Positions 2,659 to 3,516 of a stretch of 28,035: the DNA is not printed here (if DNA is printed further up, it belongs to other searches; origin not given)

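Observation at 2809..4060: Two unassigned proteins between the tail fibre assembly gene and the hub/spike gene, at the position of the P2 Z/fun variable locus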

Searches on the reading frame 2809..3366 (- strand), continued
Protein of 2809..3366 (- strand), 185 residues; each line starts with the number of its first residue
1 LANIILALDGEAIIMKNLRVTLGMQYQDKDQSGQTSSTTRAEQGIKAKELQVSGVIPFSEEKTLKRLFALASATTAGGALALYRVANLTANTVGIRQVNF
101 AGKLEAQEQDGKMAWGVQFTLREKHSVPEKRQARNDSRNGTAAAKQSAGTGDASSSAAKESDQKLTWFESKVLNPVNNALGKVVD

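Call 54: search_protein_families(library=pfam, alignment_id=A2, max_evalue=10)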
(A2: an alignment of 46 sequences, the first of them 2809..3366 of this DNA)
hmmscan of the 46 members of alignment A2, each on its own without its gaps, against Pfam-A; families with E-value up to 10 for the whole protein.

A. member 1, window:2809-3366:- (185 aa): 1 family
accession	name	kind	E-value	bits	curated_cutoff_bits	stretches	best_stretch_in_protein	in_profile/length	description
PF25759.1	HP1_ORF34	-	2.7e-57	193.8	27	1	6-183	3-178/180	Bacteriophage HP1 ORF34 baseplate complex protein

B. families by the number of members that match (of 46 scanned): 10 families
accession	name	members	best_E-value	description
PF25759.1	HP1_ORF34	46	7.3e-62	Bacteriophage HP1 ORF34 baseplate complex protein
PF23536.1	TraK_C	3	0.012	TraK C-terminal domain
PF22879.1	AIPR_N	3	0.051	Abortive infection phage resistance protein N-terminal domain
PF14836.12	Ubiquitin_3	2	0.027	Ubiquitin-like domain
PF21203.3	ECM10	2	0.038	ER membrane protein complex subunit 10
PF17425.8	Arylsulfotran_N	2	0.077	Arylsulfotransferase Ig-like domain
PF18337.7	Tudor_RapA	1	0.028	RapA N-terminal Tudor like domain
PF04402.19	SIMPL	1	0.029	Protein of unknown function (DUF541)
PF00428.24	Ribosomal_60s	1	0.11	60s Acidic ribosomal protein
PF17105.10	BRD4_CDT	1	0.19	C-terminal domain of bromodomain protein 4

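Call 60: get_annotated_region(hit=H37, flank=4000)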
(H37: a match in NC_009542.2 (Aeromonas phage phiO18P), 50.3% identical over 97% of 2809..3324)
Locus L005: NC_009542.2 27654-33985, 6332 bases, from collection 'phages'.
description: Aeromonas phage phiO18P, complete genome.
organism: Aeromonas phage phiO18P (NCBI taxid 2913974)
taxonomy: Viruses; Duplodnaviria; Heunggongvirae; Uroviricota; Caudoviricetes; Peduoviridae; Bielevirus; Bielevirus phiO18P
host: Aeromonas media; source: -; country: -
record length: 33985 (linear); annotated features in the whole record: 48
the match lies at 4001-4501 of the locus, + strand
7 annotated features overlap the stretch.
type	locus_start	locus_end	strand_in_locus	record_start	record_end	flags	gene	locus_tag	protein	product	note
CDS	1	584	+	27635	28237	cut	-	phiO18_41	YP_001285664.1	tail protein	-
CDS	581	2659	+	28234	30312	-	-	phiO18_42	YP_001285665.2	tail fiber protein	-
CDS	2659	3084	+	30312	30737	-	-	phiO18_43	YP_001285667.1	tail fiber protein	-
CDS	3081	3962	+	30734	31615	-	-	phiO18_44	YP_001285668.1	hypothetical protein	-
CDS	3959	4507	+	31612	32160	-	-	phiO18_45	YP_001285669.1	hypothetical protein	-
CDS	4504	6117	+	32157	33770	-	-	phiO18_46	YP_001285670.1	baseplate protein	-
misc_feature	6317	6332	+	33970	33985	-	-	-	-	-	cosR; cohesive end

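Call 61: get_annotated_region(hit=H44, flank=4000)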
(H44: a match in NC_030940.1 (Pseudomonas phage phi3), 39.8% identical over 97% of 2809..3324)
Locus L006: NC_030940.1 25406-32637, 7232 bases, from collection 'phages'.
description: Pseudomonas phage phi3, complete genome.
organism: Pseudomonas phage phi3 (NCBI taxid 1754217)
taxonomy: Viruses; Duplodnaviria; Heunggongvirae; Uroviricota; Caudoviricetes; Peduoviridae; Phitrevirus; Phitrevirus phi3
host: Pseudomonas aeruginosa WH-SGI-V-07174; source: hospital; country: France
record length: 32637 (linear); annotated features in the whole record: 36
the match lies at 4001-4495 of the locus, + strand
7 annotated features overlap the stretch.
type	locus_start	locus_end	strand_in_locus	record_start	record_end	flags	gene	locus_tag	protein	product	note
CDS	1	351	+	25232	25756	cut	-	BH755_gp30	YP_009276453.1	tail protein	Phage tail protein (Tail_P2_I)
CDS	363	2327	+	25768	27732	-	-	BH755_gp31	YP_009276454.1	tail protein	Prophage PssSM-01, phage tail fiber protein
CDS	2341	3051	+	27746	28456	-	-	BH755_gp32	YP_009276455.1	tail fiber protein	-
CDS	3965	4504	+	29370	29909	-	-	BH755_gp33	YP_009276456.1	nucleoid DNA-binding protein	-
CDS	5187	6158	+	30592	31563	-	-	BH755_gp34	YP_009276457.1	baseplate protein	Gp5 domain-containing protein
CDS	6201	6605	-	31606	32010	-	-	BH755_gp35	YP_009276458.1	toxin-antitoxin system HicB-like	-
CDS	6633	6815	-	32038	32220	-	-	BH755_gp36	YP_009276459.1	type II toxin-antitoxin system HicA family toxin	-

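Call 62: get_annotated_region(hit=H53, flank=4000)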
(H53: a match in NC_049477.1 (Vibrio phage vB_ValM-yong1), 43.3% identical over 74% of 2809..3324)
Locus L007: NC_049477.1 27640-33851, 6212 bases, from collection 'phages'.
description: Vibrio phage vB_ValM-yong1, complete genome.
organism: Vibrio phage vB_ValM-yong1 (NCBI taxid 2660715)
taxonomy: Viruses; Duplodnaviria; Heunggongvirae; Uroviricota; Caudoviricetes; Peduoviridae; Yongunavirus; Yongunavirus yong1
host: Vibrio alginolyticus; source: -; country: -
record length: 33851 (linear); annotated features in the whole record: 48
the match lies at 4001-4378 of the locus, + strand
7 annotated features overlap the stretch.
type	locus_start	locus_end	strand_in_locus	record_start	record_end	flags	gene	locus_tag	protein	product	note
CDS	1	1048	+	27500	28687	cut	-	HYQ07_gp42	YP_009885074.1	baseplate J/gp47 family protein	phage baseplate wedge protein gp25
CDS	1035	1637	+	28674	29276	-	-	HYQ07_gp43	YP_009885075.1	tail protein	-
CDS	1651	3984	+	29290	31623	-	-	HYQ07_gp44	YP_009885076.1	tail fiber protein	-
CDS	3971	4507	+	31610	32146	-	-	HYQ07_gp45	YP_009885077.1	tail-collar fiber protein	-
CDS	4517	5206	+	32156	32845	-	-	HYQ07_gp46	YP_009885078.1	baseplate protein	-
CDS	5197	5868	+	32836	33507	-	-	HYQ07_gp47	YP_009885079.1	baseplate protein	-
CDS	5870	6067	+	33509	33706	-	-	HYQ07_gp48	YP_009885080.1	baseplate assembly protein V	-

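Call 63: get_annotated_region(hit=H55, flank=4000)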
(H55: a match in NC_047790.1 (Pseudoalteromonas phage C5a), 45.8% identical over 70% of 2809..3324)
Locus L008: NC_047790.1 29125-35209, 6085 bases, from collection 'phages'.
description: Pseudoalteromonas phage C5a, complete genome.
organism: Pseudoalteromonas phage C5a (NCBI taxid 1916107)
taxonomy: Viruses; Duplodnaviria; Heunggongvirae; Uroviricota; Caudoviricetes; Peduoviridae; Catalunyavirus; Catalunyavirus C5a
host: Pseudoalteromonas sp. RHS-str. 402; source: seawater; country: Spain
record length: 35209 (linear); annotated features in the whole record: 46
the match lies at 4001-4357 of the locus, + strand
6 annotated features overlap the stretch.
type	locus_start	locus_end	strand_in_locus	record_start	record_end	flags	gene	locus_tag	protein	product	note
CDS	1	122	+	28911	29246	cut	-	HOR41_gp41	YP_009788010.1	DUF2590 family protein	-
CDS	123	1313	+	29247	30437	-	-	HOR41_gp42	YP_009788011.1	baseplate J/gp47 family protein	annotation based on sequence similarity to acc nr YP_001673564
CDS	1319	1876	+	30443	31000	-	-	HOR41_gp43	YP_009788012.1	tail protein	annotation based on sequence similarity to acc nr YP_001673564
CDS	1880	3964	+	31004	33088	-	-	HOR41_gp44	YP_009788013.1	tail collar fiber protein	annotation based on sequence similarity to acc nr YP_964252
CDS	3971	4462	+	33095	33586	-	-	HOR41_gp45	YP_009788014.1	hypothetical protein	-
CDS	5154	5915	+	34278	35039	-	-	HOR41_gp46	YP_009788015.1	baseplate protein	annotation based on sequence similarity to acc nr YP_964249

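Call 67: find_related_loci(query=A2, collection=viral_contigs, flank=6000)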
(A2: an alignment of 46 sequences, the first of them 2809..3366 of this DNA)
Query A2 (185 aa) in viral_contigs; peptide patterns used: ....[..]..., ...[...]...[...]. (x = any residue, [..] = any of these).
600 stretches matched a pattern (row limit reached: there are more); 368 encode a relative of the query (tblastn E <= 1e-3); the best 80 are kept; 80 distinct loci.
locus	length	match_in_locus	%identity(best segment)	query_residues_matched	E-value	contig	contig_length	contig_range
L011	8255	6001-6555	97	1-185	2e-118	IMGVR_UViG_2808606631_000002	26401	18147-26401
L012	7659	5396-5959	88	1-185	4e-102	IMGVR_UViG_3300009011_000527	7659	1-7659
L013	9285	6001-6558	79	1-185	1e-96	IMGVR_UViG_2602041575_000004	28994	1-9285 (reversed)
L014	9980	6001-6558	79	1-185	1e-96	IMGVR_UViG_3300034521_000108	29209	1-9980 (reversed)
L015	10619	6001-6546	81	2-185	2e-96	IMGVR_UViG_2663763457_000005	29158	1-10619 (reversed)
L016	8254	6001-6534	62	1-181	3e-66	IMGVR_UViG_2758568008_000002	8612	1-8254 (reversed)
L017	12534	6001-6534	57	4-184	4e-66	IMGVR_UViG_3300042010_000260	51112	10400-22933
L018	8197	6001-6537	57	4-183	2e-65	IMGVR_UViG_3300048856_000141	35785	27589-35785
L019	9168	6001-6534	61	1-181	1e-64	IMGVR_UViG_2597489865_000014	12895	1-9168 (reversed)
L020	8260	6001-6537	57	5-185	4e-63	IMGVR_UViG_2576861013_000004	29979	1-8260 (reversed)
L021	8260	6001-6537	57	5-185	4e-63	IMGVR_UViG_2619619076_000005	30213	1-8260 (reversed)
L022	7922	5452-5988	60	1-181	4e-63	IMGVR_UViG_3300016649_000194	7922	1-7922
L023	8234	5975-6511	57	5-185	4e-63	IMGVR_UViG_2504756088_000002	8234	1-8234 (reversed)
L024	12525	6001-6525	60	4-181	1e-62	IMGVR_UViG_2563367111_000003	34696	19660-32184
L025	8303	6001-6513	60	6-181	8e-63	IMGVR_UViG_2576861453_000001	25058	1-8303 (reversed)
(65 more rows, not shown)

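Call 71: get_annotated_region(hit=H38, flank=6000)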
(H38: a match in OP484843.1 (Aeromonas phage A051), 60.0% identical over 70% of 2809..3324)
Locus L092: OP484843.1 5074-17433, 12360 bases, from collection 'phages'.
description: Aeromonas phage A051, complete genome.
organism: Aeromonas phage A051 (NCBI taxid 2985286)
taxonomy: Viruses; Duplodnaviria; Heunggongvirae; Uroviricota; Caudoviricetes; Peduoviridae; Bielevirus
host: Aeromonas sp.; source: -; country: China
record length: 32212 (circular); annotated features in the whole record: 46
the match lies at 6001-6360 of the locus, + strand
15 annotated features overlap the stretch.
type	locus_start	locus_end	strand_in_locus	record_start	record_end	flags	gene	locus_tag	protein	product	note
CDS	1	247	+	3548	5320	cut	-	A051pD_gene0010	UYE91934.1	tail tape measure protein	-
CDS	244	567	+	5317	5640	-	-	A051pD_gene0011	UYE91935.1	hypothetical protein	-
CDS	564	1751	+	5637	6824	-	-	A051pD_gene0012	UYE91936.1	hypothetical protein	-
CDS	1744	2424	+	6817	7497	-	-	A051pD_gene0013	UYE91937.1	hypothetical protein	-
CDS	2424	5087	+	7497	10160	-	-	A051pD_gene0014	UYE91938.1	hypothetical protein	-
CDS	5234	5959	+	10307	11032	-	-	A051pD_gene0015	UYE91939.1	hypothetical protein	-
CDS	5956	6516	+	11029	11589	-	-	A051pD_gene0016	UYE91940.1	hypothetical protein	-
CDS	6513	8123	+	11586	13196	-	-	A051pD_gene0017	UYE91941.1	hypothetical protein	-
CDS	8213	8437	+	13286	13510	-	-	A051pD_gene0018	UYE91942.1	hypothetical protein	-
CDS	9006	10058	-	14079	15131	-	-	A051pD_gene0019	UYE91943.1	putative integrase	-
CDS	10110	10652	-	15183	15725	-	-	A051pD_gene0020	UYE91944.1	transcriptional regulator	-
CDS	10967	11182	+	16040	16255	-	-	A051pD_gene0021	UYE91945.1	hypothetical protein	-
CDS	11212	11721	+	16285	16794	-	-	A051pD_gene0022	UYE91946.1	hypothetical protein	-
CDS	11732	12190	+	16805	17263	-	-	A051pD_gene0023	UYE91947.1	hypothetical protein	-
CDS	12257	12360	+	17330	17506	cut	-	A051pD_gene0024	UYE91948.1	hypothetical protein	-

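Call 72: get_annotated_region(hit=H46, flank=6000)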
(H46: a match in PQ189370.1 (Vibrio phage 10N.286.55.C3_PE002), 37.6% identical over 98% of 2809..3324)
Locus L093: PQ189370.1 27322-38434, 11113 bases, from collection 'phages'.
description: Vibrio phage 10N.286.55.C3_PE002, complete genome.
organism: Vibrio phage 10N.286.55.C3_PE002 (NCBI taxid 3385350)
taxonomy: Viruses; Duplodnaviria; Heunggongvirae; Uroviricota; Caudoviricetes
host: Vibrio cyclitrophicus 10N.286.55.C3; source: seawater; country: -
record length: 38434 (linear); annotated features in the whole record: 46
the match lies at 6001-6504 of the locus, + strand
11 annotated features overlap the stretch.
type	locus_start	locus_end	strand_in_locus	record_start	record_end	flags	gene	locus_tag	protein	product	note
CDS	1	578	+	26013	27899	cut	-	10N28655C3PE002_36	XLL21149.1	hypothetical protein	TMP_BPHC1_Probable_tape_measure_protein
CDS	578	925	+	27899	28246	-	-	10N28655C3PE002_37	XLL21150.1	hypothetical protein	YO28_BPHC1_Uncharacterized_12.7_kDa_protein_in_lys_ 3'region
CDS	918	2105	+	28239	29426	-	-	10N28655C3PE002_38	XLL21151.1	hypothetical protein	BPJ_BPP2_Baseplate_protein_J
CDS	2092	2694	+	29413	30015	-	-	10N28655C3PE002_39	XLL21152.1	hypothetical protein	TAIL1_BPHC1_Putative_tail_protein_gp30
CDS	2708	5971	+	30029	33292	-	-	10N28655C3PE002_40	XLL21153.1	hypothetical protein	tail_fiber_protein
CDS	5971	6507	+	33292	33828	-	-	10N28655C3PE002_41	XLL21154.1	hypothetical protein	YO34_BPHC1_Uncharacterized_20.8_kDa_protein_in_lys_ 3'region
CDS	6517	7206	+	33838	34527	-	-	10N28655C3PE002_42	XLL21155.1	hypothetical protein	YO35_BPHC1_Uncharacterized_58.7_kDa_protein_in_lys_ 3'region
CDS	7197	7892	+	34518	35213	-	-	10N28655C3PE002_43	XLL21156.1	hypothetical protein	YO35_BPHC1_Uncharacterized_58.7_kDa_protein_in_lys_ 3'region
CDS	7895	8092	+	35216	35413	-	-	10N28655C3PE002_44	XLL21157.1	hypothetical protein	-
CDS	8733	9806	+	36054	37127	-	-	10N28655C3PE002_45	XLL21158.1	hypothetical protein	CARE_STRTH_4''-mycarosyl_isovaleryl- CoA_transferase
CDS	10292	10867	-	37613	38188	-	-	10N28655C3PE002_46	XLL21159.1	hypothetical protein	-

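Call 73: get_annotated_region(hit=H51, flank=6000)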
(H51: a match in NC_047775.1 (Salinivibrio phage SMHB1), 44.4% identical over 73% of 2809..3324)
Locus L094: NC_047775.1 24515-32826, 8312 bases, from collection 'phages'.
description: Salinivibrio phage SMHB1, complete genome.
organism: Salinivibrio phage SMHB1 (NCBI taxid 1897436)
taxonomy: Viruses; Duplodnaviria; Heunggongvirae; Uroviricota; Caudoviricetes; Peduoviridae; Playavirus; Playavirus SMHB1
host: Salinivibrio sp.; source: Swakopmund salt playa, Namibian desert; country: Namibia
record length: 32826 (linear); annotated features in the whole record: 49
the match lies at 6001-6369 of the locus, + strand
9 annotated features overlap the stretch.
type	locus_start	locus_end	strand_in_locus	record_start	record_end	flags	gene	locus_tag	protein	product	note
CDS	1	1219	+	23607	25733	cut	PP_00041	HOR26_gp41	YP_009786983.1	tail tape measure protein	-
CDS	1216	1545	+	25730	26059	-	PP_00042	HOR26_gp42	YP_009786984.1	DUF2590 family protein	-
CDS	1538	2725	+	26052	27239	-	PP_00043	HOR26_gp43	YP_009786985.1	baseplate J/gp47 family protein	-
CDS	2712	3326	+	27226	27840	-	PP_00044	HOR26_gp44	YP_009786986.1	tail protein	-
CDS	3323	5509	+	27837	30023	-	PP_00045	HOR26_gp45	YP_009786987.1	tail fiber protein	-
CDS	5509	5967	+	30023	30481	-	PP_00046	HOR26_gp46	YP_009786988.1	hypothetical protein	-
CDS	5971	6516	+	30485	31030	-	PP_00047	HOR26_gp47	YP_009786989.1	adenine glycosylase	-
CDS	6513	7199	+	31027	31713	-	PP_00048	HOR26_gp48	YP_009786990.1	baseplate protein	-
CDS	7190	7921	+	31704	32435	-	PP_00049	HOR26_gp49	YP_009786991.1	baseplate protein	hypothetical protein:ORF 35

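Call 105: search_protein_families(library=padloc, proteins=[window:2809-3366:-], max_evalue=0.1)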
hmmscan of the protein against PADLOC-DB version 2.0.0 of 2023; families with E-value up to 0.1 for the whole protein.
window:2809-3366:- (185 aa): 0 families
